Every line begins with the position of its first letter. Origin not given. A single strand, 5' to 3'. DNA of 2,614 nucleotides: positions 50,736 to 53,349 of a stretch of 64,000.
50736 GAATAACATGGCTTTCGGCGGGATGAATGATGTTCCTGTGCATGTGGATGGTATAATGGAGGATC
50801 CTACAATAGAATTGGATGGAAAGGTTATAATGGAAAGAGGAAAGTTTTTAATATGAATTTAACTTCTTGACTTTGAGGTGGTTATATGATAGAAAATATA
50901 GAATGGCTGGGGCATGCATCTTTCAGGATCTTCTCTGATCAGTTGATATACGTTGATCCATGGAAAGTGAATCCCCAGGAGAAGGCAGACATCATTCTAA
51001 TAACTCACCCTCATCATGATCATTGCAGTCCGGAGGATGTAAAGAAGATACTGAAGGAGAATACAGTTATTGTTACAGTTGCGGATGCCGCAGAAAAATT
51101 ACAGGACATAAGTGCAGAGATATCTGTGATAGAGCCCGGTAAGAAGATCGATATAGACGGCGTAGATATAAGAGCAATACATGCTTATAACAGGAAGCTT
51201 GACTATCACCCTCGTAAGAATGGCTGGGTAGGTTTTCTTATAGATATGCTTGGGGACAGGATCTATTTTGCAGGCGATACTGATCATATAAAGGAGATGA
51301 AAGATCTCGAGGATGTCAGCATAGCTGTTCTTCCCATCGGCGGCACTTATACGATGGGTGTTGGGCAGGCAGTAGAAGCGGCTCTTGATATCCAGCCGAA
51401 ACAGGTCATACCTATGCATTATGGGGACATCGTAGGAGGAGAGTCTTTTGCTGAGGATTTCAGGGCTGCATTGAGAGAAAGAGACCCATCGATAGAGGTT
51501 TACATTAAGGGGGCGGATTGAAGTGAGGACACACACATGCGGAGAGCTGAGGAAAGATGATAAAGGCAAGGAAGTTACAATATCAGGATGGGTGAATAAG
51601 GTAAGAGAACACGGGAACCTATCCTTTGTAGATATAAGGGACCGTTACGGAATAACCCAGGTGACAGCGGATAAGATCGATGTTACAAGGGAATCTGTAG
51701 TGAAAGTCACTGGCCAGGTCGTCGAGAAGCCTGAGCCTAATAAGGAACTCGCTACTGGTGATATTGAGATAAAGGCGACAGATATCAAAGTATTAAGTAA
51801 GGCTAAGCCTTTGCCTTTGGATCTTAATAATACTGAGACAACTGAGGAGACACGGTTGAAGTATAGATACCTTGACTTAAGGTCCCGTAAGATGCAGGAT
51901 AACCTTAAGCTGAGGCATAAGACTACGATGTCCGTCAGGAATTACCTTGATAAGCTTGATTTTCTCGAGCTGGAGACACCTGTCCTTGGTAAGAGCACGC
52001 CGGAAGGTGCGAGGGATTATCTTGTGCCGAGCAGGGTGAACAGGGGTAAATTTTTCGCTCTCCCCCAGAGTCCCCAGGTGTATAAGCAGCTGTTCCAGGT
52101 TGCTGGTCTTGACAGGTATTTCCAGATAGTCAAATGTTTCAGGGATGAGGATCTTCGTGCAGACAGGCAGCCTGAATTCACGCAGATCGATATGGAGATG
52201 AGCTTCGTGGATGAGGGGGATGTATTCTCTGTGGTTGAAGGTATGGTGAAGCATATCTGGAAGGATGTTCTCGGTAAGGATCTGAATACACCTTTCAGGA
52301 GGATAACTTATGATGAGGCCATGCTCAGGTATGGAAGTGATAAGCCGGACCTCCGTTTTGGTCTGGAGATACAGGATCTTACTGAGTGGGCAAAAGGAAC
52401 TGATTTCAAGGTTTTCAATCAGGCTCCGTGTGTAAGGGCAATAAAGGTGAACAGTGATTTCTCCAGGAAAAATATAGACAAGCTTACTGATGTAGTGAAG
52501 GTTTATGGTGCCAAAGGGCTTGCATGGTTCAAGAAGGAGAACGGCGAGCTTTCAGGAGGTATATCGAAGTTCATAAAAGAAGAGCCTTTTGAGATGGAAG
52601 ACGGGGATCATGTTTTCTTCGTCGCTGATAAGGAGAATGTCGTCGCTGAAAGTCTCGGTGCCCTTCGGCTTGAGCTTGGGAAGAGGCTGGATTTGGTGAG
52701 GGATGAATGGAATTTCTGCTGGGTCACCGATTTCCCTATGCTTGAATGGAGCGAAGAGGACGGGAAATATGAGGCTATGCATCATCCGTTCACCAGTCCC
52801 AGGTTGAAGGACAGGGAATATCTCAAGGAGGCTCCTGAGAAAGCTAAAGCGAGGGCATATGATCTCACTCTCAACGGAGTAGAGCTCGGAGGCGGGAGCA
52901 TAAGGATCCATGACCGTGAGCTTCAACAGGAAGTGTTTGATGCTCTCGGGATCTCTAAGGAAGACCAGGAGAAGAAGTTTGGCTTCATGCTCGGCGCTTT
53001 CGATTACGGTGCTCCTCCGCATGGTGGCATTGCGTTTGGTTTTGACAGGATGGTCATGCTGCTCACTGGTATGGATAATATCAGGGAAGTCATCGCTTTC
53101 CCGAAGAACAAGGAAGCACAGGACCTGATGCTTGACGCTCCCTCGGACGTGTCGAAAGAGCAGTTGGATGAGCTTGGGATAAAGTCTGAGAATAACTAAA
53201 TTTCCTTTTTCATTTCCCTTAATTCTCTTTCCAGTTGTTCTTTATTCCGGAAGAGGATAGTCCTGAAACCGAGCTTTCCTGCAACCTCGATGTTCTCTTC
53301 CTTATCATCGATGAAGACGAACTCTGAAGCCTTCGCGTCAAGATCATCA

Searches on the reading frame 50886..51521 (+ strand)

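Call 81: search_protein_families(library=pfam, proteins=[window:50886-51521:+], max_evalue=0.001)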
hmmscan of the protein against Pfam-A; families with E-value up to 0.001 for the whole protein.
window:50886-51521:+ (211 aa): 3 families
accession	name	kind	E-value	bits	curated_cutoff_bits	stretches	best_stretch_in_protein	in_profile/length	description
PF13483.12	Lactamase_B_3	-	5.1e-32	111.5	24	1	5-178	2-160/160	Beta-lactamase superfamily domain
PF12706.13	Lactamase_B_2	-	9.5e-22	78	27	1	23-179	19-200/200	Beta-lactamase superfamily domain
PF00753.33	Lactamase_B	-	0.00099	19.5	22.7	0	33-47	43-57/196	Metallo-beta-lactamase superfamily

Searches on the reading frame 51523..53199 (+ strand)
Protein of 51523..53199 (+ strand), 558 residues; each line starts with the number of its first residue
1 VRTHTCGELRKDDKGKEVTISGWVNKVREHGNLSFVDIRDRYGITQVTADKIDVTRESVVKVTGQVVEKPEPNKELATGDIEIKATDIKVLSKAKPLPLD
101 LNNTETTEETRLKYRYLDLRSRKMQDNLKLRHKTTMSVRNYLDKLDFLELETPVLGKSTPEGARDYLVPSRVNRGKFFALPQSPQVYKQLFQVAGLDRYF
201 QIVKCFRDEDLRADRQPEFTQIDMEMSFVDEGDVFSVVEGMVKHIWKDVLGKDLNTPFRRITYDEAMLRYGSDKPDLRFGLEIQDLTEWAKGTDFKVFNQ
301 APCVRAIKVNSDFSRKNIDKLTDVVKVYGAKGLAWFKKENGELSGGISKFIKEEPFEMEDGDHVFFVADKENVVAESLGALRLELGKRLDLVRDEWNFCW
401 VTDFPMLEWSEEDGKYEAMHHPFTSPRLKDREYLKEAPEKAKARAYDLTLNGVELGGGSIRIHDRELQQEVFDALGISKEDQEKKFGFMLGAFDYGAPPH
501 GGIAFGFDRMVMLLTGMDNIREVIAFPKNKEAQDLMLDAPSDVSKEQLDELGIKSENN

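Call 81: search_protein_families(library=pfam, proteins=[window:51523-53199:+], max_evalue=0.001)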
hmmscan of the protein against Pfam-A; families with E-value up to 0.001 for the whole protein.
window:51523-53199:+ (558 aa): 4 families
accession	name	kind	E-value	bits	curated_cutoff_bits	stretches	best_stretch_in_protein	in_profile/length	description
PF00152.25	tRNA-synt_2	-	9.2e-127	422.8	25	1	108-530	2-308/308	tRNA synthetases class II (D, K and N)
PF02938.19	GAD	-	1.2e-17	64.3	23.4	1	299-378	6-95/95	GAD domain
PF01336.31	tRNA_anti-codon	-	2.4e-13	50.2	27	1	18-91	1-75/75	OB-fold nucleic acid binding domain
PF01409.25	tRNA-synt_2d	-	2.5e-07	30.9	19.8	1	198-259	104-163/246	tRNA synthetases class II core domain (F)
